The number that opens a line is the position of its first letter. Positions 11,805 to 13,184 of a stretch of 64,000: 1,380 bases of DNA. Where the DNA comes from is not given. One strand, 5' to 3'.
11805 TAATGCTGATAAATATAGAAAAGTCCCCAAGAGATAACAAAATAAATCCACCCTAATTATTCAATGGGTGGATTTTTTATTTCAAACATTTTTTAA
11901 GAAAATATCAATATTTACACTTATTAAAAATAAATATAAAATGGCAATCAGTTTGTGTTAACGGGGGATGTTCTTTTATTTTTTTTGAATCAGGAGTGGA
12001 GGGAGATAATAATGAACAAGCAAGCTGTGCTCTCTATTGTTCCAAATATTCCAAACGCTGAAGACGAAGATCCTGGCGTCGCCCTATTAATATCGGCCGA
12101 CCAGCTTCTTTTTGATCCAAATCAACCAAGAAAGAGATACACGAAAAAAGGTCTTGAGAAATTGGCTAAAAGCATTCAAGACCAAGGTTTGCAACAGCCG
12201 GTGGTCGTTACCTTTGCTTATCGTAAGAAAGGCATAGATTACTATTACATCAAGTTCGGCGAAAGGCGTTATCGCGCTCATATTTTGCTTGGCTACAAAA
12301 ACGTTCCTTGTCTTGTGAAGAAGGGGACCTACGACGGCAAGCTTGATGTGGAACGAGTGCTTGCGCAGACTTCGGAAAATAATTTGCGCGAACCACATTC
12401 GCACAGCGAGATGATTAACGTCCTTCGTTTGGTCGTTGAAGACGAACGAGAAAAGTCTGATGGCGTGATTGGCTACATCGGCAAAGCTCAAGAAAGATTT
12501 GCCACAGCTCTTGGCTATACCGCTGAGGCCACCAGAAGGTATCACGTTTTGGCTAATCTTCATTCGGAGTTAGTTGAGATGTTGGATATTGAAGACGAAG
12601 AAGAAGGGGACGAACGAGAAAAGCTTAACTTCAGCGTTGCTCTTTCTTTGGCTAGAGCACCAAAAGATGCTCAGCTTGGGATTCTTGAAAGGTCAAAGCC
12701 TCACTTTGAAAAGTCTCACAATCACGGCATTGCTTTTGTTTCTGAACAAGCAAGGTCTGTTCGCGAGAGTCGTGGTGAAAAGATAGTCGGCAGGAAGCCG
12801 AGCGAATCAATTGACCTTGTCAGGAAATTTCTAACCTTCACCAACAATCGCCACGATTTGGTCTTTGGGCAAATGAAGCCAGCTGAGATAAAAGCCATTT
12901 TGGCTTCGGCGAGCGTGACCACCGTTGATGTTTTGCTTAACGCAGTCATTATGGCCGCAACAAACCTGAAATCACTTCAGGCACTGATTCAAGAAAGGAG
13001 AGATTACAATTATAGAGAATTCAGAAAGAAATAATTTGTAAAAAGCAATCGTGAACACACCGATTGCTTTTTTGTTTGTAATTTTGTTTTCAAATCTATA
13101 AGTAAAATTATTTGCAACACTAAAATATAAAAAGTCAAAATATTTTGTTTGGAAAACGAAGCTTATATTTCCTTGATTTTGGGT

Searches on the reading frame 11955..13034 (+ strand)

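Call 47: search_protein_families(library=pfam, proteins=[window:11955-13034:+], max_evalue=0.001)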
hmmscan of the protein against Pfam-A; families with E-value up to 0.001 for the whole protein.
window:11955-13034:+ (359 aa): 1 family
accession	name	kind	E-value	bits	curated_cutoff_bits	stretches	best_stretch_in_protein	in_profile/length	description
PF02195.25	ParB_N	-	1e-15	58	26.3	1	46-123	6-79/95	ParB N-terminal domain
